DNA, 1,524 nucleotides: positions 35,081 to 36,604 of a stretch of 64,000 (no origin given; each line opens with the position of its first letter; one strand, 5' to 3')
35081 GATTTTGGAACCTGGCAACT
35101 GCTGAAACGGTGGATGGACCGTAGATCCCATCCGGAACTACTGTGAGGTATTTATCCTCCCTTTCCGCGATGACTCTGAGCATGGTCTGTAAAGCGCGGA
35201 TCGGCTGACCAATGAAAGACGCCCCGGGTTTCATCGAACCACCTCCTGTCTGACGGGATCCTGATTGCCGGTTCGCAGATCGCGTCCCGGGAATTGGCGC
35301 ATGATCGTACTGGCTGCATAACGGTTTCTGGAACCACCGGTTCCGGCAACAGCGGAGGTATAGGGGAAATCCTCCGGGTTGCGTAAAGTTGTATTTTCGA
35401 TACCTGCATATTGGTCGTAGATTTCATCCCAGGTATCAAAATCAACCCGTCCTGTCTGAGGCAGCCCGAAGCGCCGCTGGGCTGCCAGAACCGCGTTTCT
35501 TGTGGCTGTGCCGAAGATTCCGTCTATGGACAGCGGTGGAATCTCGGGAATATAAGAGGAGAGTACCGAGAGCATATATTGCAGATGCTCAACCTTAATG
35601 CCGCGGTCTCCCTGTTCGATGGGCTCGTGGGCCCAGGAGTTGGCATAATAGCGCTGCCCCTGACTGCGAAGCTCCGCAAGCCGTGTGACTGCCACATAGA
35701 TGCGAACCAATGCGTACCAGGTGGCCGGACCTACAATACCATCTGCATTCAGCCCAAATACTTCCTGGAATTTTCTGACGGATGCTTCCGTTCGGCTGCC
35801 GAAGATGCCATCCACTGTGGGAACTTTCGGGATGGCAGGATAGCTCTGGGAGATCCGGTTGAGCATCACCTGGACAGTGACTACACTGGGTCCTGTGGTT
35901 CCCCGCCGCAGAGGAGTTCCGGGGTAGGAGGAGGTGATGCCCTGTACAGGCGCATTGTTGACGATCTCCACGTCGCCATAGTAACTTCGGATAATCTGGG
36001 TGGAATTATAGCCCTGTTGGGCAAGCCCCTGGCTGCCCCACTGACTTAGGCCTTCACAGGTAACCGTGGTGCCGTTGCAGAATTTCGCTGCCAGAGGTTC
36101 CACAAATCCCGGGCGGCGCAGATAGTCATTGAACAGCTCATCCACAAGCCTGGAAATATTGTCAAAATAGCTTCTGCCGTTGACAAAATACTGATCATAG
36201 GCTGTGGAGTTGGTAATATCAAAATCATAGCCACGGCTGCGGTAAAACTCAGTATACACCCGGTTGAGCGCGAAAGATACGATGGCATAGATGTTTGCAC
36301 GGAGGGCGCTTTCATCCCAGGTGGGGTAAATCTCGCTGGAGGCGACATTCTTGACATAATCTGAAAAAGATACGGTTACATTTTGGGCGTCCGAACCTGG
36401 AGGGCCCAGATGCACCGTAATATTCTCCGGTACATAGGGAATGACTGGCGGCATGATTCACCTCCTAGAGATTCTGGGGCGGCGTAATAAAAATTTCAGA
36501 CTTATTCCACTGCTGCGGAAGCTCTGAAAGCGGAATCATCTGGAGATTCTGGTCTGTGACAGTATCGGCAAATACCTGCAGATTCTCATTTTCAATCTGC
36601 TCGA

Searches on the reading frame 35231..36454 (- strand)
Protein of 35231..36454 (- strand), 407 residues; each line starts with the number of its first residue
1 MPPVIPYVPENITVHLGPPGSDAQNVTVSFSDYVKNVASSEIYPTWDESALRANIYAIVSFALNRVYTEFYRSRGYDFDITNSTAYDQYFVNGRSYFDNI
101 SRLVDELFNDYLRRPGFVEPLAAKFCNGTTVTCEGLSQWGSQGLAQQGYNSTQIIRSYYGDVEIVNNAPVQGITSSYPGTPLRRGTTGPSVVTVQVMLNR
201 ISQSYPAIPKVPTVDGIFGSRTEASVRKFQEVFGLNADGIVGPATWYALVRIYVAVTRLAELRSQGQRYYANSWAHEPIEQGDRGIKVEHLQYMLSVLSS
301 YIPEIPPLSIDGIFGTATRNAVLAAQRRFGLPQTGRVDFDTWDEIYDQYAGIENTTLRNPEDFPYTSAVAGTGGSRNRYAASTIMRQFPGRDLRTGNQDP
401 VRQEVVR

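Call 59: search_protein_families(library=padloc, proteins=[window:35231-36454:-], max_evalue=0.00001)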
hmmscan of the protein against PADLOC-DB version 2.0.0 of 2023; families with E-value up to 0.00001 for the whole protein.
window:35231-36454:- (407 aa): 0 families

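Call 60: search_protein_families(library=pfam, proteins=[window:35231-36454:-], max_evalue=0.0001)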
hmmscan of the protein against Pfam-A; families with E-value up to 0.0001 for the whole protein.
window:35231-36454:- (407 aa): 3 families
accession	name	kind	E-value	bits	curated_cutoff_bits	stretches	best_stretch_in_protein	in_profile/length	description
PF01471.23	PG_binding_1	-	5.3e-33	113.4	23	2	187-249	1-57/57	Putative peptidoglycan binding domain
PF09374.15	PG_binding_3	-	1.2e-07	32.3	24.6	0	226-261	3-44/76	Predicted Peptidoglycan domain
PF08486.15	SpoIID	-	9.2e-06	26.6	23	1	27-91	10-69/97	Stage II sporulation protein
